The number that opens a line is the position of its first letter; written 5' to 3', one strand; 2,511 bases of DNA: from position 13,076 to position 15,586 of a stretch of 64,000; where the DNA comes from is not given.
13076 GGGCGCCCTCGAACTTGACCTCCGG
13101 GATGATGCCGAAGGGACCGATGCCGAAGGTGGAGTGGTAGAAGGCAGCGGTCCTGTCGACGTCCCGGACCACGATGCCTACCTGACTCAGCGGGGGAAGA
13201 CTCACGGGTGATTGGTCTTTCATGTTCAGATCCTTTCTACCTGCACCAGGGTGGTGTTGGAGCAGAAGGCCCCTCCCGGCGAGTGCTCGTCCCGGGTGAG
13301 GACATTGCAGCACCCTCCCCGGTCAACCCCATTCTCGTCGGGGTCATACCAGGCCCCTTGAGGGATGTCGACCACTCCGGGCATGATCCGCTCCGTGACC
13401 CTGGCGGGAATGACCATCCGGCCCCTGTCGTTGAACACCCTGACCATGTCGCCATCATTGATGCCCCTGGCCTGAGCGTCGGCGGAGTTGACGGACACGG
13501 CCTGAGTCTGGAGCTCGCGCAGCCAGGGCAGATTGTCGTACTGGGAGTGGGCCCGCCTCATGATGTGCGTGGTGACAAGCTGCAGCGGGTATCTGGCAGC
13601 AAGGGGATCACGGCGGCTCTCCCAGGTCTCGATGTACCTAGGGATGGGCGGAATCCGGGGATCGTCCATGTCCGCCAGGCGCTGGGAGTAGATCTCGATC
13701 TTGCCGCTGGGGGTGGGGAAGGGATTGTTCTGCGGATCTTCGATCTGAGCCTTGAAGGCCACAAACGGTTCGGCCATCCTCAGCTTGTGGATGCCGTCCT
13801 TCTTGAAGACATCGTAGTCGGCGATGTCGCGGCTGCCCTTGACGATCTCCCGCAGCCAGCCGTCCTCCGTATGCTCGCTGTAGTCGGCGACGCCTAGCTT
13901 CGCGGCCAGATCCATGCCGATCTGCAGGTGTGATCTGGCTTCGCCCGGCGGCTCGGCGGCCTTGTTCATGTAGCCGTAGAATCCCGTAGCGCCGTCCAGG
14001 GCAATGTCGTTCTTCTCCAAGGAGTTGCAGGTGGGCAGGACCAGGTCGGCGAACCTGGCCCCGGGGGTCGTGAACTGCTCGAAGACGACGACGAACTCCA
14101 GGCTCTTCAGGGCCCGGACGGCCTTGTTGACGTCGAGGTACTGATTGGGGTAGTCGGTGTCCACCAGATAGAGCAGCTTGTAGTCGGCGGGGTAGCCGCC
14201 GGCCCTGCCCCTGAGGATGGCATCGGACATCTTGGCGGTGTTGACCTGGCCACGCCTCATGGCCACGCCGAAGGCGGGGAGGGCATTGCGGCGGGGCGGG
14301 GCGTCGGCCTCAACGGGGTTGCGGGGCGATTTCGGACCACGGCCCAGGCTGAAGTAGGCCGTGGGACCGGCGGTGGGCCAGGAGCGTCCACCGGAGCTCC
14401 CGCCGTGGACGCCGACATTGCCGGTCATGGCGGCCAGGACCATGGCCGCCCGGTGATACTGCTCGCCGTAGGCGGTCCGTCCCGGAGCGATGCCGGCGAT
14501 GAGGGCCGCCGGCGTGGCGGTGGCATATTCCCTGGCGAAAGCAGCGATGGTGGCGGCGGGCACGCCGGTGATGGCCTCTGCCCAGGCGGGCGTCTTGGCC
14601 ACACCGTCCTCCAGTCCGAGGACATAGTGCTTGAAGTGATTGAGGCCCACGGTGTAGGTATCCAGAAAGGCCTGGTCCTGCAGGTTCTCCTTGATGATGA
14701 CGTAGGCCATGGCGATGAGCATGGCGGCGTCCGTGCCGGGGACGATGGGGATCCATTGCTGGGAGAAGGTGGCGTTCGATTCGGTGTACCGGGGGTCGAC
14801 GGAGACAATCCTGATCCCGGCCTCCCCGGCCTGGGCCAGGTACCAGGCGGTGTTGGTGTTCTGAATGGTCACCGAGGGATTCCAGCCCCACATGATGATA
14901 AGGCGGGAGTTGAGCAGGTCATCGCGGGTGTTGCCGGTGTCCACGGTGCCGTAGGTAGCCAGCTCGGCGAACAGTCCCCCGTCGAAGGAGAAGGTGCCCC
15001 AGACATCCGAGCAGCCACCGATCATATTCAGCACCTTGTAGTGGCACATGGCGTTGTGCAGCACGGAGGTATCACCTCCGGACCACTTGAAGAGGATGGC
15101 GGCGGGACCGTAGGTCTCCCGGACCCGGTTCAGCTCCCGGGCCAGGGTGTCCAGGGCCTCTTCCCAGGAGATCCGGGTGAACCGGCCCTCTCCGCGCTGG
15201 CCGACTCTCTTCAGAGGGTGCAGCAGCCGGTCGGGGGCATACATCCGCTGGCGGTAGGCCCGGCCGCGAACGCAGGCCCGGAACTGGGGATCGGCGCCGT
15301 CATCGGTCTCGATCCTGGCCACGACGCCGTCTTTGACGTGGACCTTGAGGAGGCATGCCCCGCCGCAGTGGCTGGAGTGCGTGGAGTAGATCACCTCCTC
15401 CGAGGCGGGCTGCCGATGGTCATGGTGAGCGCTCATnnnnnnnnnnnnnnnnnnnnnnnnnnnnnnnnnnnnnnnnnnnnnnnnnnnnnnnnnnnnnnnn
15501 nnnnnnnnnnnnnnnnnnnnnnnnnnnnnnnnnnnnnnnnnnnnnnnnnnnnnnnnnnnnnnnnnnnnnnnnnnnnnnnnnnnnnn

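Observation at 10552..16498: Tandem duplication of a [cytoplasmic Mo/W-bisPGD oxidoreductase + VOC-fold protein] module sharing one DmsB-like FeS subunit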

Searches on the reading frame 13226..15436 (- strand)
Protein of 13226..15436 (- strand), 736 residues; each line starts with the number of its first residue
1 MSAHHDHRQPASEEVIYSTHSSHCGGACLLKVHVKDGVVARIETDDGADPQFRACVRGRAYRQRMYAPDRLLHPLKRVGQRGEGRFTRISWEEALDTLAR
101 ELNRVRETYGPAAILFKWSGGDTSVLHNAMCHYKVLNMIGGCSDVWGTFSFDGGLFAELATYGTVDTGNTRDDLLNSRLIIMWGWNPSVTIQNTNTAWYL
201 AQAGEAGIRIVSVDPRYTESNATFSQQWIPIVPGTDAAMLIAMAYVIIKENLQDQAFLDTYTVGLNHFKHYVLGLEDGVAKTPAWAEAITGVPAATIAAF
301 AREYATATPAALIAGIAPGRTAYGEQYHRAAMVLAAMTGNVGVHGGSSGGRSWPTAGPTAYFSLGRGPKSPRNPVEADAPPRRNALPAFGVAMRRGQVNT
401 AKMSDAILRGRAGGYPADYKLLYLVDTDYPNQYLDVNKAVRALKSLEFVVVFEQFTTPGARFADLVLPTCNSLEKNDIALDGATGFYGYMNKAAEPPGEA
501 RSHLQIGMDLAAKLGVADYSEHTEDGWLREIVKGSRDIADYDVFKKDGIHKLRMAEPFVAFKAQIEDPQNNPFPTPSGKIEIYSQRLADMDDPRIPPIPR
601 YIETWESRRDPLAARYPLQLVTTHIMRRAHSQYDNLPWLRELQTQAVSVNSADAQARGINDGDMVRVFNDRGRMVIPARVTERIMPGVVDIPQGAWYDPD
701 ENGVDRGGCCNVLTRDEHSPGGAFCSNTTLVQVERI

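Call 3: search_protein_families(library=pfam, proteins=[window:13226-15436:-])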
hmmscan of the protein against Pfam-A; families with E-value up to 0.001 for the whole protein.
window:13226-15436:- (736 aa): 3 families
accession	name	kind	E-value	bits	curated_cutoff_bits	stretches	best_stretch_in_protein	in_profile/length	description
PF00384.28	Molybdopterin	-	1.8e-52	179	24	1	70-512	1-352/353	Molybdopterin oxidoreductase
PF01568.27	Molydop_binding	-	2.5e-28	98.8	26.8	1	618-720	1-99/110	Molydopterin dinucleotide binding domain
PF04879.21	Molybdop_Fe4S4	-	4.6e-08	33.3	22.7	1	22-66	9-54/55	Molybdopterin oxidoreductase Fe4S4 domain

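Call 4: search_protein_families(library=ncbifam, proteins=[window:13226-15436:-])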
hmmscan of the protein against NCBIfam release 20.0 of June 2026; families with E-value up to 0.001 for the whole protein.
window:13226-15436:- (736 aa): 27 families (the best 25 are shown)
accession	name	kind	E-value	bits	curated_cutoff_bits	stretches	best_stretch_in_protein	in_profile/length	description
TIGR02166.1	dmsA_ynfE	subfamily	8.1e-205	682.3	777.7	1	7-736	36-794/794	DMSO/selenate family reductase complex A subunit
NF011566.1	PRK14990.1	exception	1.6e-155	519.3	1600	1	10-736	53-814/814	dimethylsulfoxide reductase subunit A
NF041885.1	selenate_YnfE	exception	8.7e-155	516.6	1675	1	5-736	38-805/805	selenate/tellurate reductase subunit YnfE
NF041884.1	selenate_YnfF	exception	2.5e-150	502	1650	1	6-735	36-797/798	selenate/tellurate reductase subunit YnfF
TIGR00509.1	bisC_fam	subfamily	1e-128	430.8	1017.55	1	75-735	60-753/772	molybdopterin guanine dinucleotide-containing S/N-oxide reductase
NF011682.0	PRK15102.1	equivalog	9.1e-103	344.9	909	1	77-735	111-809/829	trimethylamine-N-oxide reductase TorA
TIGR02164.1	torA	equivalog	7.5e-99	332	1465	1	20-735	45-805/824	trimethylamine-N-oxide reductase TorA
TIGR03479.1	DMSO_red_II_alp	subfamily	3.3e-80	270.3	984.75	3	15-259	57-304/913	molybdopterin-dependent oxidoreductase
TIGR01591.1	Fdh-alpha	equivalog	1.2e-73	248.3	666.25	1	22-696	4-644/672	formate dehydrogenase subunit alpha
NF012032.0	PRK15488.1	equivalog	3.1e-70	237.1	694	1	22-735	49-758/759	thiosulfate reductase PhsA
NF047855.1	AssmNtatRedNasC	equivalog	1.5e-43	149.1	1100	2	5-346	9-341/708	assimilatory nitrate reductase catalytic subunit NasC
TIGR01580.1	narG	equivalog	5.4e-34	117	1084.15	2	80-255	151-321/1235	nitrate reductase subunit alpha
NF042978.1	EthbenzDh_ebdA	equivalog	9.3e-34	116.3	2000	1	17-258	79-325/977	ethylbenzene dehydrogenase subunit alpha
NF041783.2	mnquin_red_QrcB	equivalog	1.6e-29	102.6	440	3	17-346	53-364/695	menaquinone reductase molybdopterin-binding-like subunit QrcB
NF041714.1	arsenate_red_ArrA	equivalog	5.5e-28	97.6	1600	1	18-472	52-521/848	arsenate respiratory reductase molybdopterin-containing subunit ArrA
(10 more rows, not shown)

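Call 8: search_solved_structures(query=window:13226-15436:-, max_evalue=1e-10, show_alignments=2)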
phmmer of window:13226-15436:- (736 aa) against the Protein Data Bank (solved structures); distinct sequences matched with E-value up to 1e-10: 40.
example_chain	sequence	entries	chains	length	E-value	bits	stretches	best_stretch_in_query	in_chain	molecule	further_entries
1eu1_A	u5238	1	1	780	4.8e-84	286.1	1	80-735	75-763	DIMETHYL SULFOXIDE REDUCTASE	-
4dmr_A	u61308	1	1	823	1.7e-83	284.2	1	80-735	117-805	DMSO REDUCTASE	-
1e60_A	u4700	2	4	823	2.3e-83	283.8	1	80-735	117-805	Dimethyl sulfoxide/trimethylamine N-oxide reductase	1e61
1dmr_A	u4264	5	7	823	3.2e-83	283.3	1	80-735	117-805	DMSO REDUCTASE | Dimethyl sulfoxide/trimethylamine N-oxide reductase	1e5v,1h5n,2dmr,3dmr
1e18_A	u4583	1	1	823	4.6e-83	282.8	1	80-735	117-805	DMSO REDUCTASE.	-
9h4t_A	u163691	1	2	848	6.2e-83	282.4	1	75-735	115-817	Trimethylamine-N-oxide reductase 1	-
1dms_A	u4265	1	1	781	9.8e-83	281.7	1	80-735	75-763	DMSO REDUCTASE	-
7l5i_A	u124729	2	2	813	2.5e-82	280.4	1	78-735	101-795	Trimethylamine-N-oxide reductase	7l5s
1tmo_A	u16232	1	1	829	1.5e-75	257.9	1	19-709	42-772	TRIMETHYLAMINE N-OXIDE REDUCTASE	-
4v4c_A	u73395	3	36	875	6.1e-52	179.9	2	85-354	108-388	Pyrogallol hydroxytransferase large subunit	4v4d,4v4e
4ydd_A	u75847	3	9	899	1.7e-48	168.5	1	17-258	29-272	DMSO reductase family type II enzyme, molybdopterin subunit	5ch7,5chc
2vpw_A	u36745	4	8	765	4.2e-48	167.2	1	23-693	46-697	THIOSULFATE REDUCTASE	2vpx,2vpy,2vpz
5e7o_A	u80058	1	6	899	6.2e-48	166.7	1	17-258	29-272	DMSO reductase family type II enzyme, molybdopterin subunit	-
7bkb_D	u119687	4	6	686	1.9e-46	161.7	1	18-527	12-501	Formate dehydrogenase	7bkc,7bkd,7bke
1aa6_A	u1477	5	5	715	4.2e-42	147.4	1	21-527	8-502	FORMATE DEHYDROGENASE H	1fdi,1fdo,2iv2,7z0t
2e7z_A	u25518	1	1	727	1.6e-39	138.8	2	24-341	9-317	Acetylene hydratase Ahy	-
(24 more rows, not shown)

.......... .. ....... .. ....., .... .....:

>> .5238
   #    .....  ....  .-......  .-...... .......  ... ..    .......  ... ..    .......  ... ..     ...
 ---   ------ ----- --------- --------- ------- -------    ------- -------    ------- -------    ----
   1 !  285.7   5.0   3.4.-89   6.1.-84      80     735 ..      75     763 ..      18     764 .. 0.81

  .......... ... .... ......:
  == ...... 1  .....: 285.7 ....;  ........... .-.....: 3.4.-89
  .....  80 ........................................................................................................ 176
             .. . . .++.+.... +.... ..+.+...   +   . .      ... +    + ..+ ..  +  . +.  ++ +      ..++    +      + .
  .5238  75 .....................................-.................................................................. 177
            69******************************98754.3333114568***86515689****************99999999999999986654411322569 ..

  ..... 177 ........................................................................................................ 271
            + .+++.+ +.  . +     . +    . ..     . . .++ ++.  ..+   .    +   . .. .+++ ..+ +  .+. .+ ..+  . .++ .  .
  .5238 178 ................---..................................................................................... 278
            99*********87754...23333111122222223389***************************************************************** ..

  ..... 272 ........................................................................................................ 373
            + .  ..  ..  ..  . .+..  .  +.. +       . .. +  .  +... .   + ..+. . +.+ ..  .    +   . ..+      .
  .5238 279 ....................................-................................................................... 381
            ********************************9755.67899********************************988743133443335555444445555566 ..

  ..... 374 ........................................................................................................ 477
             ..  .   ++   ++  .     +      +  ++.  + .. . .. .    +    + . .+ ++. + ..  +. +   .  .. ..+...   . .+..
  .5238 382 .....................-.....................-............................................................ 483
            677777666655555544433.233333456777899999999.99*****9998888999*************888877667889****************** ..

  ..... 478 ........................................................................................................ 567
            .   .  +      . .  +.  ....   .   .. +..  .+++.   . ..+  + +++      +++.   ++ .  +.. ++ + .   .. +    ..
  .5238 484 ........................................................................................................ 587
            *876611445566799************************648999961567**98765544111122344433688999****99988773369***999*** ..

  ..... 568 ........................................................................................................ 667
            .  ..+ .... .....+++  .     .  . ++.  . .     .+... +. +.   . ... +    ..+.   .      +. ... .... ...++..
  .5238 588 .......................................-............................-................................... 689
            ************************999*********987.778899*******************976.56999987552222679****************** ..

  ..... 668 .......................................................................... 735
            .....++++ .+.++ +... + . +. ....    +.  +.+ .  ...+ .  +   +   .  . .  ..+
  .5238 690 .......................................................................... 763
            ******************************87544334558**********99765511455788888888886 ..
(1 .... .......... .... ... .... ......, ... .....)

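Call 10: find_homologous_proteins(query=window:13226-15436:-, max_evalue=1e-50)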
Query window:13226-15436:- (736 aa): 4311 proteins with E <= 1e-50 among 8000 candidates; the best 120 are listed.
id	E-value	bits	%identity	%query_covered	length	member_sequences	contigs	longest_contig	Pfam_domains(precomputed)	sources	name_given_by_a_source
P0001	0.0e+0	1618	93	100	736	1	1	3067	PF00384.28,PF01568.28,PF04879.22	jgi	-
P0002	0.0e+0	1601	92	100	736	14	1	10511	PF00384.28,PF01568.28,PF04879.22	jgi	jgi:anaerobic dimethyl sulfoxide reductase subunit A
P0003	0.0e+0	1501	85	100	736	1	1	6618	PF00384.28,PF01568.28,PF04879.22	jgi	jgi:anaerobic dimethyl sulfoxide reductase subunit A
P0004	0.0e+0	1487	84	100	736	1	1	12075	PF00384.28,PF01568.28,PF04879.22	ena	-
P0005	0.0e+0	1485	84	100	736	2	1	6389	PF00384.28,PF01568.28,PF04879.22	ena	-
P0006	0.0e+0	1481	84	100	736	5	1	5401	PF00384.28,PF01568.28,PF04879.22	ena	-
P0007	0.0e+0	1479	83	100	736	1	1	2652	PF00384.28,PF01568.28,PF04879.22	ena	-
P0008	0.0e+0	1466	84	99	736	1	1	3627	PF00384.28,PF01568.28,PF04879.22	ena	-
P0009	0.0e+0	1454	84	98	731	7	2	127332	PF00384.28,PF01568.28,PF04879.22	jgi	jgi:anaerobic dimethyl sulfoxide reductase subunit A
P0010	0.0e+0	1441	82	99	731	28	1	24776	PF00384.28,PF01568.28,PF04879.22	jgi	jgi:anaerobic dimethyl sulfoxide reductase subunit A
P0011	0.0e+0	1430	81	100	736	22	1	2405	PF00384.28,PF01568.28,PF04879.22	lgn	-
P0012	0.0e+0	1430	81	100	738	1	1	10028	PF00384.28,PF01568.28,PF04879.22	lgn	-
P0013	0.0e+0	1421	80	99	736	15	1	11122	PF00384.28,PF01568.28,PF04879.22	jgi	jgi:anaerobic dimethyl sulfoxide reductase subunit A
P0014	0.0e+0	1418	81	98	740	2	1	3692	PF00384.28,PF01568.28,PF04879.22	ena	-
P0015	0.0e+0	1406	81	99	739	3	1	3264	PF00384.28,PF01568.28,PF04879.22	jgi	jgi:anaerobic dimethyl sulfoxide reductase subunit A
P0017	0.0e+0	1350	78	98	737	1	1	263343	PF00384.28,PF01568.28,PF04879.22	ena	-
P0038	0.0e+0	1115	65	99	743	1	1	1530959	PF00384.28,PF01568.28,PF04879.22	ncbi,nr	ncbi:MAG: molybdopterin-dependent oxidoreductase [Dehalococcoidia bacterium]|nr:MAG: molybdopterin-d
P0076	0.0e+0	1061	62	99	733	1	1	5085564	PF00384.28,PF01568.28,PF04879.22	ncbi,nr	ncbi:MAG: molybdopterin-dependent oxidoreductase [Deltaproteobacteria bacterium]|nr:MAG: molybdopter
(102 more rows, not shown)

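Call 11: find_encoding_contigs(protein=P0038, flank=8000, max_places=2)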
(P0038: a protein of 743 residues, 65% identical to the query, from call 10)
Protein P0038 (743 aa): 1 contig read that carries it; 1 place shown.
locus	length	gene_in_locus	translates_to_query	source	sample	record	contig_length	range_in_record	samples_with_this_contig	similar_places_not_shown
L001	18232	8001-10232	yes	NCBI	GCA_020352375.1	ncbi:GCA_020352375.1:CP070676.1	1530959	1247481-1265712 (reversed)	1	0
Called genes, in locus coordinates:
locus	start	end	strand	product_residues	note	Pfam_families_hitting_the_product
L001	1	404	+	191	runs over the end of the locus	PF28474:DUF8412, PF13376:OmdA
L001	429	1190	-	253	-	PF02544:Steroid_dh, PF06966:DUF1295, PF04191:PEMT (weak)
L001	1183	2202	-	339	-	PF01073:3Beta_HSD, PF01370:Epimerase, PF02719:Polysacc_synt_2, PF04321:RmlD_sub_bind (faint), PF05368:NmrA, PF13460:NAD_binding_10, PF16363:GDP_Man_Dehyd, PF07993:NAD_binding_4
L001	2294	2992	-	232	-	PF13660:DUF4147, PF05161:MOFRL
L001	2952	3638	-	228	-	PF13660:DUF4147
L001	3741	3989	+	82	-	PF05768:Glrx-like (weak), PF00462:Glutaredoxin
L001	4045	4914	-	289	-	PF01210:NAD_Gly3P_dh_N (faint), PF02558:ApbA (faint), PF03446:NAD_binding_2 (weak), PF03807:F420_oxidored, PF02153:PDH_N, PF20463:PDH_C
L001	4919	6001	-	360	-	PF01817:CM_2, PF00800:PDT, PF01842:ACT (weak)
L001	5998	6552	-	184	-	PF01264:Chorismate_synt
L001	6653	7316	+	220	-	PF00890:FAD_binding_2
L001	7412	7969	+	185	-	PF00037:Fer4 (faint), PF12797:Fer4_2 (faint), PF12837:Fer4_6 (faint), PF13237:Fer4_10 (faint), PF12838:Fer4_7, PF13187:Fer4_9 (weak), PF13247:Fer4_11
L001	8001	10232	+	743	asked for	PF04879:Molybdop_Fe4S4, PF00384:Molybdopterin, PF01568:Molydop_binding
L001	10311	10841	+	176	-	PF07609:DUF1572 (faint), PF12867:DinB_2, PF04978:MST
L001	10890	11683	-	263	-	PF03972:MmgE_PrpD_N, PF19305:MmgE_PrpD_C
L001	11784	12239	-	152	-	PF01138:RNase_PH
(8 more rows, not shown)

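Call 12: find_encoding_contigs(protein=P0076, flank=8000, max_places=2)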
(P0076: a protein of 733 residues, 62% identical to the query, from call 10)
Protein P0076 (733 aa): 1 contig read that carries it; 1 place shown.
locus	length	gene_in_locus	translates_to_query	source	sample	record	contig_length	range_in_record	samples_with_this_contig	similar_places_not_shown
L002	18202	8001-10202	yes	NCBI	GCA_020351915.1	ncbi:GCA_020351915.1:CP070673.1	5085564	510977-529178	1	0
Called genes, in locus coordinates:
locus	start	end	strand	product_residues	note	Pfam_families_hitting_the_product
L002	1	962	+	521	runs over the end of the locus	PF00890:FAD_binding_2, PF01266:DAO (faint), PF07992:Pyr_redox_2 (faint), PF12831:FAD_oxidored (weak), PF00890:FAD_binding_2 (weak), PF02910:Succ_DH_flav_C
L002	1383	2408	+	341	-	PF03401:TctC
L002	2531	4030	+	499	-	PF01970:TctA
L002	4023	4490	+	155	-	PF07331:TctB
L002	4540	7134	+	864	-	PF00384:Molybdopterin, PF01568:Molydop_binding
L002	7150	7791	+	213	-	PF13183:Fer4_8 (faint), PF13237:Fer4_10, PF13247:Fer4_11, PF12838:Fer4_7, PF13187:Fer4_9 (weak), PF00037:Fer4, PF12797:Fer4_2, PF12837:Fer4_6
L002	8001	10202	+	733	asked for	PF04879:Molybdop_Fe4S4, PF00384:Molybdopterin, PF01568:Molydop_binding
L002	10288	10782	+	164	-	PF00248:Aldo_ket_red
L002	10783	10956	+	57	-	-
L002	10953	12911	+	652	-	PF00724:Oxidored_FMN, PF13434:Lys_Orn_oxgnase (faint), PF03486:HI0933_like (weak), PF07992:Pyr_redox_2, PF12831:FAD_oxidored (weak), PF13450:NAD_binding_8 (weak), PF13738:Pyr_redox_3, PF00070:Pyr_redox, +4 more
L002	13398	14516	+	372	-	PF13531:SBP_bac_11, PF01547:SBP_bac_1, PF13416:SBP_bac_8, PF13343:SBP_bac_6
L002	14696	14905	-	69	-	-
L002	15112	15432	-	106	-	PF02910:Succ_DH_flav_C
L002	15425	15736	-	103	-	PF13006:Nterm_IS4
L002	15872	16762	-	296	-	PF03916:NrfD (weak)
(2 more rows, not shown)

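Call 13: find_encoding_contigs(protein=P0017, flank=8000, max_places=2)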
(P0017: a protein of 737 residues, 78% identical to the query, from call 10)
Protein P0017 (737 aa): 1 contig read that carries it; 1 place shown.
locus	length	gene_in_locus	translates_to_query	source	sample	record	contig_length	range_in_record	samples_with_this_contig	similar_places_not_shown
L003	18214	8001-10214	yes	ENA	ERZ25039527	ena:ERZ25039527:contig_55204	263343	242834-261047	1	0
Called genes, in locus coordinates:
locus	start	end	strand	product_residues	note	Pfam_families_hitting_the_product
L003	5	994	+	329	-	PF02655:ATP-grasp_3 (weak), PF07478:Dala_Dala_lig_C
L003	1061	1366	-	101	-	-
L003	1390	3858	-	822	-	PF03415:Peptidase_C11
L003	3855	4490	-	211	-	PF13548:DUF4126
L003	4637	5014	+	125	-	PF11075:DUF2780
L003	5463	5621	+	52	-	-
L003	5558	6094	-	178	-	-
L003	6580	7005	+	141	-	PF18761:Heliorhodopsin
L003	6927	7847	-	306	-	PF06831:H2TH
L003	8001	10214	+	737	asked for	PF04879:Molybdop_Fe4S4, PF00384:Molybdopterin, PF01568:Molydop_binding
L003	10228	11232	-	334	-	PF01047:MarR (faint), PF13404:HTH_AsnC-type, PF13412:HTH_24 (weak), PF01037:AsnC_trans_reg, PF22482:AsnC_trans_reg_3 (weak), PF13404:HTH_AsnC-type, PF13412:HTH_24, PF01037:AsnC_trans_reg, +2 more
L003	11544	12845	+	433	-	PF06050:HGD-D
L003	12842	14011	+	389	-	PF06050:HGD-D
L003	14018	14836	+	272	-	PF01869:BcrAD_BadFG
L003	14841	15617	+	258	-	PF01869:BcrAD_BadFG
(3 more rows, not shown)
